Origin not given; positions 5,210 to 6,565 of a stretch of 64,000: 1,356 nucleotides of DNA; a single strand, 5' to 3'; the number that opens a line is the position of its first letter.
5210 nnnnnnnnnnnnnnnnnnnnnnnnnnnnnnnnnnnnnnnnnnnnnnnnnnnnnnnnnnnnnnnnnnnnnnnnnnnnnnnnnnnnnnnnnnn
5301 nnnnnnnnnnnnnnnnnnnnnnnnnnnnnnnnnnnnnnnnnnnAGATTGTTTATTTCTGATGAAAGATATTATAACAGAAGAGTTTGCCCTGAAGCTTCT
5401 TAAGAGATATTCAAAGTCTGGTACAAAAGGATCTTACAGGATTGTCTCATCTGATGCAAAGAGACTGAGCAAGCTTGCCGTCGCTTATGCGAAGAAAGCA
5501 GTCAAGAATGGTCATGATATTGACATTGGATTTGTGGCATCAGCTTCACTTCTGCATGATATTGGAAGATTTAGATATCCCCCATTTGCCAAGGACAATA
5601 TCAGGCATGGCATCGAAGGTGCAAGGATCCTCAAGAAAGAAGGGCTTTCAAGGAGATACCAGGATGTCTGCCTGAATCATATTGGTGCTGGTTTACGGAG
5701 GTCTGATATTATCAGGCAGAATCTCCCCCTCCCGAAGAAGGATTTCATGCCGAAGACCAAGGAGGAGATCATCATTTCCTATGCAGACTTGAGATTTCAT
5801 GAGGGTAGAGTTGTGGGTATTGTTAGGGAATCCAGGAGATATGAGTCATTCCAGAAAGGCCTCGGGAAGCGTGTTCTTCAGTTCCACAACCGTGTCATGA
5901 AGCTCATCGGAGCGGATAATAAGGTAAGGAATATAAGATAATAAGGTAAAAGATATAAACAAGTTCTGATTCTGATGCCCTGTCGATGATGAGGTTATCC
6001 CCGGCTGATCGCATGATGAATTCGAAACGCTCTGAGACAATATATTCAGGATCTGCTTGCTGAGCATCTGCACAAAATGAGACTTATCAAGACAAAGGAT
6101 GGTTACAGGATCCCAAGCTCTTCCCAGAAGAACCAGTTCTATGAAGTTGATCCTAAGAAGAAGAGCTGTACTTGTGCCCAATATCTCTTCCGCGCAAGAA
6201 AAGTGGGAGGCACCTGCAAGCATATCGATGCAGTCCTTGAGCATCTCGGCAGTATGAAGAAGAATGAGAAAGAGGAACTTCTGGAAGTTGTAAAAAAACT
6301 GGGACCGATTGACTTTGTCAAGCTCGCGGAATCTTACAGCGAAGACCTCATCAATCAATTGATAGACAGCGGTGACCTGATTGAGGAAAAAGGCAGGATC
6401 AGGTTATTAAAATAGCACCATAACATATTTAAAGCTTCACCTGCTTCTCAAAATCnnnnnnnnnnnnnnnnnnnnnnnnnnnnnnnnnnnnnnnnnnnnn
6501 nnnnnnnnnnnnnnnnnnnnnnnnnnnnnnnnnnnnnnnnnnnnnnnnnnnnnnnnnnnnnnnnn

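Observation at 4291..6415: GGDEF-domain protein, HD phosphohydrolase and SWIM-finger protein as a contiguous module in an archaeon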

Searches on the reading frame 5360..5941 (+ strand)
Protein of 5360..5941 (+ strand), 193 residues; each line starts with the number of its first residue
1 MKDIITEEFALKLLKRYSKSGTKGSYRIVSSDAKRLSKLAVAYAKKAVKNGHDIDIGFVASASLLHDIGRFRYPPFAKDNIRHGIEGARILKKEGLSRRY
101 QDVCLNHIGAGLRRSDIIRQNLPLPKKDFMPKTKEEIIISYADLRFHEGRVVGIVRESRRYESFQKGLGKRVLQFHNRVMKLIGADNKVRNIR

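Call 3: search_protein_families(library=pfam, proteins=[window:5360-5941:+], max_evalue=0.01)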
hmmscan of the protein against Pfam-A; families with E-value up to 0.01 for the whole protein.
window:5360-5941:+ (193 aa): 1 family
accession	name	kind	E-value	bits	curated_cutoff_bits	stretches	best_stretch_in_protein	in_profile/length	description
PF01966.28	HD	-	2.4e-07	31.5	22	1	48-143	20-111/116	HD domain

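Call 4: search_protein_families(library=ncbifam, proteins=[window:5360-5941:+], max_evalue=0.01)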
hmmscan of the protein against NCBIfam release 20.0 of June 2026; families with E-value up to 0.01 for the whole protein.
window:5360-5941:+ (193 aa): 4 families
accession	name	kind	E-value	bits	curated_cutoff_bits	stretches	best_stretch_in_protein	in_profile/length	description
TIGR00295.1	TIGR00295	hypoth_equivalog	5.1e-22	78.4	172.35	1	34-162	19-140/164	TIGR00295 family protein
NF009343.0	PRK12703.1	equivalog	3e-20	72.3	434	1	4-186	169-334/339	tRNA (cytidine(56)-2'-O)-methyltransferase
TIGR00277.1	HDIG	domain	2e-07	30.8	27.6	1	42-109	18-83/84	HDIG domain-containing metalloprotein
NF045665.1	NTPtran_DVU1551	equivalog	0.00019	20.6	315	1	29-113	218-293/359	DVU_1551 family NTP transferase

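Call 10: find_homologous_proteins(query=window:5360-5941:+)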
Query window:5360-5941:+ (193 aa): 82 proteins with E <= 0.001 among 229 candidates.
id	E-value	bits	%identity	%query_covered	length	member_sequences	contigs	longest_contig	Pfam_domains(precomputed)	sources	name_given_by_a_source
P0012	1.4e-120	417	100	100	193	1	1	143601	PF01966.29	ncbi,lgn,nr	ncbi:HDIG domain-containing protein [Candidatus Woesearchaeota archaeon]|nr:HDIG domain-containing p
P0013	1.9e-40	156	47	93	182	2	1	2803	PF01966.29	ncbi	-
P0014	1.0e-37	147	44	93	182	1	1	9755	PF01966.29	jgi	jgi:uncharacterized protein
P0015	5.4e-36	142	45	93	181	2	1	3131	PF01966.29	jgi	jgi:uncharacterized protein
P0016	6.4e-36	142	42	93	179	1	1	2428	PF01966.29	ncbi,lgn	-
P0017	1.1e-35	141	45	92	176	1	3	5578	PF01966.29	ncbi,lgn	ncbi:MAG: HD domain-containing protein [Candidatus Nanoarchaeia archaeon]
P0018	4.4e-35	139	42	93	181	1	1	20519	PF01966.29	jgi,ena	jgi:uncharacterized protein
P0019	1.1e-34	138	42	98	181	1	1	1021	PF01966.29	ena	-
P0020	3.5e-34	136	44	90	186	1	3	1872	PF01966.29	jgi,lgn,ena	-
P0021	2.0e-33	133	44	92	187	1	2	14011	PF01966.29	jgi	jgi:uncharacterized protein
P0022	2.5e-33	133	48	70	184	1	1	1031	PF01966.29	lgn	-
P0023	2.5e-32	130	45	92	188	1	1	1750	PF01966.29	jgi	-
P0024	4.3e-32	129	50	72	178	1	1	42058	PF01966.29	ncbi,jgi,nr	ncbi:MAG: HDIG domain-containing protein [DPANN group archaeon]|nr:HDIG domain-containing protein [D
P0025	2.8e-31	126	42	92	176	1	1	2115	PF01966.29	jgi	-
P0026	3.9e-29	119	46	92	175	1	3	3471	PF01966.29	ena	-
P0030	7.3e-28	115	47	72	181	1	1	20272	PF01966.29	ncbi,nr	ncbi:HDIG domain-containing protein [Candidatus Woesearchaeota archaeon]|nr:HDIG domain-containing p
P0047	2.4e-20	91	38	97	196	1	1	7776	PF01966.29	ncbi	ncbi:MAG: TIGR00295 family protein [Candidatus Altiarchaeota archaeon]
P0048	4.4e-20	90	42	79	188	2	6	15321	PF01966.29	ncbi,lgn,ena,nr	ncbi:MAG: TIGR00295 family protein [Candidatus Altiarchaeales archaeon]|nr:MAG: TIGR00295 family pro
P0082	9.4e-11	60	37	77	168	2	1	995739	PF01966.29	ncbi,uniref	ncbi:TIGR00295 family protein [Methanococcoides sp. LMO-2]|uniref:TIGR00295 family protein n=1 Tax=M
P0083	2.5e-10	58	37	77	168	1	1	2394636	PF01966.29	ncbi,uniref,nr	ncbi:TIGR00295 family protein [Methanococcoides methylutens]|uniref:Metal-dependent phosphohydrolase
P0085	6.8e-10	57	33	89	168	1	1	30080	PF01966.29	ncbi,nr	ncbi:TIGR00295 family protein [Methanococcoides sp. SA1]|nr:TIGR00295 family protein [Methanococcoid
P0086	1.0e-9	56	30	91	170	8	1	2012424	PF01966.29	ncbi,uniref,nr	ncbi:TIGR00295 family protein [Methanohalophilus mahii]|uniref:Metal dependent phosphohydrolase n=1 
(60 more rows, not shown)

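Call 16: find_encoding_contigs(protein=P0024, flank=6000, max_places=2)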
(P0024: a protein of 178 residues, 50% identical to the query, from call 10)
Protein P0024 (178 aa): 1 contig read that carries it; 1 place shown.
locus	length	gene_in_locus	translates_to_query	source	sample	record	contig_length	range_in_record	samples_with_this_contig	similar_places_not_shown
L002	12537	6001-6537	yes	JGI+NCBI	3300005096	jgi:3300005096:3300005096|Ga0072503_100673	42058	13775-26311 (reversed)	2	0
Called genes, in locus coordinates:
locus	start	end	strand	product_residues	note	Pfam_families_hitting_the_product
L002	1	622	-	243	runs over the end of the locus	PF19927:DUF6390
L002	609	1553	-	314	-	PF00892:EamA, PF03151:TPT (faint), PF00892:EamA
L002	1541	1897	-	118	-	-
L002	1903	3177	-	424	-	PF00374:NiFeSe_Hases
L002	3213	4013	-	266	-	PF01058:Oxidored_q6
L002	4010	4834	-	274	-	PF00175:NAD_binding_1, PF10418:DHODB_Fe-S_bind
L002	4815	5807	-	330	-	PF13183:Fer4_8 (faint), PF12838:Fer4_7 (faint), PF13187:Fer4_9 (faint), PF13237:Fer4_10 (faint), PF17179:Fer4_22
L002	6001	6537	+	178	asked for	PF01966:HD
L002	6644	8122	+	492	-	PF00209:SNF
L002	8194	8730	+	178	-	PF03367:Zn_ribbon_ZPR1, PF22794:jr-ZPR1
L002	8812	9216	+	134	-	-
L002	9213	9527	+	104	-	-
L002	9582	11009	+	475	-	-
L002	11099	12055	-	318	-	PF01073:3Beta_HSD, PF01370:Epimerase, PF02719:Polysacc_synt_2, PF04321:RmlD_sub_bind, PF05368:NmrA (faint), PF13460:NAD_binding_10, PF16363:GDP_Man_Dehyd, PF07993:NAD_binding_4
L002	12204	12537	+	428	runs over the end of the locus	PF13439:Glyco_transf_4, PF13579:Glyco_trans_4_4, PF00534:Glycos_transf_1, PF13692:Glyco_trans_1_4, PF13524:Glyco_trans_1_2 (weak)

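Call 17: find_encoding_contigs(protein=P0030, flank=6000, max_places=2)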
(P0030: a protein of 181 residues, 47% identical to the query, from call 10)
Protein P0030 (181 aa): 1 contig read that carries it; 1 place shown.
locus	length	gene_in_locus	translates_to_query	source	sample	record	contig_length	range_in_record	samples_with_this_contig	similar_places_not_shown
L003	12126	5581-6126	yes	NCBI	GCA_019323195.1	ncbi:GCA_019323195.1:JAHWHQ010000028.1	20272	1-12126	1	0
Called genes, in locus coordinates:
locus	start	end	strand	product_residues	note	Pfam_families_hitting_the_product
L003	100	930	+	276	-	PF01944:SpoIIM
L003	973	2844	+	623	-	PF00270:DEAD (faint), PF04851:ResIII (weak), PF06733:DEAD_2, PF13307:Helicase_C_2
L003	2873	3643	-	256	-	-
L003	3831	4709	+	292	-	PF00924:MS_channel_2nd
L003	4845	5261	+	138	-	-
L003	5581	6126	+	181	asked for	PF01966:HD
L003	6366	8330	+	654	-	PF00133:tRNA-synt_1, PF01406:tRNA-synt_1e (weak), PF09334:tRNA-synt_1g, PF00133:tRNA-synt_1, PF08264:Anticodon_1, PF19303:Anticodon_3, PF01588:tRNA_bind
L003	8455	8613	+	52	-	-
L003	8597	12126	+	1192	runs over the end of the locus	-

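Call 18: find_encoding_contigs(protein=P0018, flank=6000, max_places=2)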
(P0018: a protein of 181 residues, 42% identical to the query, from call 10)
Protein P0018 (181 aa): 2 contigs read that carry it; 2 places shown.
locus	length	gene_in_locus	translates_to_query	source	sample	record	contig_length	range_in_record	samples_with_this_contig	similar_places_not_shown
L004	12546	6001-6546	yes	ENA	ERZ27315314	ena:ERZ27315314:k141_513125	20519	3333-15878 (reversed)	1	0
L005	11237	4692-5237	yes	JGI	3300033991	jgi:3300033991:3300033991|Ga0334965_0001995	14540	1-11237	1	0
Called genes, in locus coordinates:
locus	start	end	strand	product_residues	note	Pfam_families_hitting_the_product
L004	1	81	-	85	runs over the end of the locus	PF01423:LSM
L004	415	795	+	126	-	PF01201:Ribosomal_S8e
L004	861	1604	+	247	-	-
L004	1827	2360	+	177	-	PF01909:NTP_transf_2, PF18765:Polbeta (weak)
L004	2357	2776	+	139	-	-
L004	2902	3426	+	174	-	-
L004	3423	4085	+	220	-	PF00730:HhH-GPD, PF00633:HHH (weak)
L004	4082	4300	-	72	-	-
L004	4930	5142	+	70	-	-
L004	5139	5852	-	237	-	-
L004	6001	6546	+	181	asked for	PF01966:HD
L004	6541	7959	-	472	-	PF00709:Adenylsucc_synt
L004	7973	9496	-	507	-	PF00478:IMPDH, PF00571:CBS (faint)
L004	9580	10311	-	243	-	PF13487:HD_5, PF01966:HD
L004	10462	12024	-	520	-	PF00271:Helicase_C, PF21280:Helicase_dom4_arc, PF14520:HHH_5 (weak)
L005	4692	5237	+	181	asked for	PF01966:HD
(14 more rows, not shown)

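Call 33: search_protein_families(library=padloc, proteins=[window:5360-5941:+], max_evalue=0.01)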
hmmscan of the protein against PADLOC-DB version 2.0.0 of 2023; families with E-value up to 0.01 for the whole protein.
window:5360-5941:+ (193 aa): 0 families

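Call 34: search_protein_families(library=phrogs, proteins=[window:5360-5941:+], max_evalue=0.01)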
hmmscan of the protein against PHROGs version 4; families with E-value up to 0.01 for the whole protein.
window:5360-5941:+ (193 aa): 0 families

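Call 60: search_solved_structures(query=window:5360-5941:+, max_evalue=0.1, show_alignments=2)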
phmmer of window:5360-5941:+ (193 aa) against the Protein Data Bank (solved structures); distinct sequences matched with E-value up to 0.1: 0.

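Call 64: search_solved_structures(query=A2, max_evalue=0.01)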
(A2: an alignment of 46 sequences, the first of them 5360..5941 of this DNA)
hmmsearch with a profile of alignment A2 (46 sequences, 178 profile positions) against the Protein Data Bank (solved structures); distinct sequences matched with E-value up to 0.01: 8.
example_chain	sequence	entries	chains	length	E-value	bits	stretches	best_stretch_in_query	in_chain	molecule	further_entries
4s1b_A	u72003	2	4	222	1.1e-08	38.1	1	11-80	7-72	Lmo1466 protein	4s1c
2pq7_A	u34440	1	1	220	0.00031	23.6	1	22-82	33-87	Predicted HD superfamily hydrolase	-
6dk9_A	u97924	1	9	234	0.00048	23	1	7-67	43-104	DNA damage-inducible protein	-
6dka_A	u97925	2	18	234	0.0005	23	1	7-67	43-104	DNA damage-inducible protein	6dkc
6dkd_A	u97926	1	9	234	0.00052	22.9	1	7-67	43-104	DNA damage-inducible protein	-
3tm8_A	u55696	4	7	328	0.0015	21.4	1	3-99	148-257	Uncharacterized protein | Uncharacterized protein Bd1817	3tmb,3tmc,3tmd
8jja_A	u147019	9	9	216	0.0017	21.2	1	11-61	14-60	bis(5'-nucleosyl)-tetraphosphatase (symmetrical)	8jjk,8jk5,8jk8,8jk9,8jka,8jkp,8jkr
8bmw_K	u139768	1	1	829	0.0048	19.8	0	44-99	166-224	CRISPR-associated protein Cas10 (Type III-D)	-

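Call 71: predict_structure(alignment_id=A2)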
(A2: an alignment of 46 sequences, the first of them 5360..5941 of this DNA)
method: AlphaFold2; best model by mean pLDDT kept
length: 193 residues; sequences in the alignment: 46
mean_pLDDT: 94.4   pTM: 0.91
mean pLDDT of the five models: 94.4, 94.1, 93.9, 93.3, 92.9
residues with pLDDT >= 90: 171; 70-90: 15; 50-70: 6; < 50: 1
segments of 3 or more residues with pLDDT < 50: none
pLDDT, mean of each block of 10 residues (from residue 1): 85 91 84 97 98 98 98 94 98 97 97 97 98 98 94 96 95 97 89 65
secondary structure, 60 per line:
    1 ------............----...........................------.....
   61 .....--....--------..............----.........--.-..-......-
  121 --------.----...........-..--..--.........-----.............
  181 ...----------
elements in order: H7-18 H23-49 H56-65 H68-71 H80-93 H98-106 H114-119 H134-144 H154-162 H168-183

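Call 75: fold_search(model_id=the predicted structure, library=pdb)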
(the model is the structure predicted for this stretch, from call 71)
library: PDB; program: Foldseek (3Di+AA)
matches with E <= 10: 274; with E <= 0.001: 3
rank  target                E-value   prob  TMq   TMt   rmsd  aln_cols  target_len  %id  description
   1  4s1c_A                1.6e-04  1.00  0.45  0.42   7.7       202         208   17  Crystal Structure of L. monocytogenes phosphodiesterase PgpH HD domain (released 2015-02-11)
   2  4s1b_A                2.2e-04  1.00  0.52  0.48   8.7       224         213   17  Crystal Structure of L. monocytogenes phosphodiesterase PgpH HD domain in complex with Cyclic-di-AMP (released 2015-02-11)
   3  4s1c_D                2.5e-04  1.00  0.45  0.42   7.7       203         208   17  Crystal Structure of L. monocytogenes phosphodiesterase PgpH HD domain (released 2015-02-11)
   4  4s1b_D                1.6e-03  1.00  0.45  0.42   7.1       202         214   17  Crystal Structure of L. monocytogenes phosphodiesterase PgpH HD domain in complex with Cyclic-di-AMP (released 2015-02-11)
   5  4mcw_A                9.9e-03  1.00  0.48  0.29   6.5       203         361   16  Crystal structure of a HD-GYP domain (a cyclic-di-GMP phosphodiesterase) containing a tri-nuclear metal centre (released 2014-02-19)
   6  1xx7_E                1.3e-02  1.00  0.42  0.48   8.7       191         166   16  Conserved hypothetical protein from Pyrococcus furiosus Pfu-403030-001 (released 2004-12-28)
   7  1xx7_F                1.4e-02  1.00  0.41  0.47   9.3       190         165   15  Conserved hypothetical protein from Pyrococcus furiosus Pfu-403030-001 (released 2004-12-28)
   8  1xx7_D                2.0e-02  1.00  0.43  0.50   8.5       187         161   15  Conserved hypothetical protein from Pyrococcus furiosus Pfu-403030-001 (released 2004-12-28)
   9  6dk9_A                3.1e-02  0.97  0.39  0.34  11.9       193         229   18  Yeast Ddi2 Cyanamide Hydratase (released 2019-05-08)
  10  6dka_A                3.1e-02  0.96  0.38  0.33  11.2       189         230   18  Yeast Ddi2 Cyanamide Hydratase (released 2019-05-08)
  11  6dka_E                4.0e-02  0.90  0.34  0.30  12.0       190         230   15  Yeast Ddi2 Cyanamide Hydratase (released 2019-05-08)
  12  1xx7_A                4.4e-02  0.99  0.42  0.46   8.6       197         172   15  Conserved hypothetical protein from Pyrococcus furiosus Pfu-403030-001 (released 2004-12-28)
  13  2pjq_C                4.4e-02  0.97  0.42  0.39   7.7       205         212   15  Crystal structure of Q88U62_LACPL from Lactobacillus plantarum. Northeast Structural Genomics target LpR71 (released 2007-05-01)
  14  9h3f_A                4.9e-02  0.96  0.35  0.32  10.5       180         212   14  Cryo-EM structure of YhaM (released 2025-08-06)
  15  5cwb                  5.4e-02  0.41  0.21  0.20  14.7       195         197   15  Crystal structure of de novo designed helical repeat protein DHR4 (released 2015-12-16)
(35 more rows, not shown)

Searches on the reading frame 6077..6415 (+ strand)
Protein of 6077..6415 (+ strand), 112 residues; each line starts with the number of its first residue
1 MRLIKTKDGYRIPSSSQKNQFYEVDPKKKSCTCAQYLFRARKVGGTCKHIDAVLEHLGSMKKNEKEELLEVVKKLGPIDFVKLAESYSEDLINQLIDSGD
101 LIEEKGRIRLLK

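Call 3: search_protein_families(library=pfam, proteins=[window:6077-6415:+], max_evalue=0.01)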
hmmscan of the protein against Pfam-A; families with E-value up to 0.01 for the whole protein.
window:6077-6415:+ (112 aa): 1 family
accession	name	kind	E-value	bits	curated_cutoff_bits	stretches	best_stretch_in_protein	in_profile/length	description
PF04434.22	SWIM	-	0.00092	19.1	19.6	1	22-58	1-38/38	SWIM zinc finger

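Call 4: search_protein_families(library=ncbifam, proteins=[window:6077-6415:+], max_evalue=0.01)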
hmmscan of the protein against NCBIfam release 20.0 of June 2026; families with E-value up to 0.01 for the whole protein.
window:6077-6415:+ (112 aa): 0 families

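Call 33: search_protein_families(library=padloc, proteins=[window:6077-6415:+], max_evalue=0.01)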
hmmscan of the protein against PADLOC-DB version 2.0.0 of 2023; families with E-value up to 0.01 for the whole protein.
window:6077-6415:+ (112 aa): 0 families

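Call 34: search_protein_families(library=phrogs, proteins=[window:6077-6415:+], max_evalue=0.01)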
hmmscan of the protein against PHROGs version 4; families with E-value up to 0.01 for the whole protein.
window:6077-6415:+ (112 aa): 2 families
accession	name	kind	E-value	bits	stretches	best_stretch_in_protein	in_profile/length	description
phrog_5016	-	unknown function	0.00012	22.8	1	27-62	7-42/79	-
phrog_17897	-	unknown function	0.0017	19.2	1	15-52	47-82/129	-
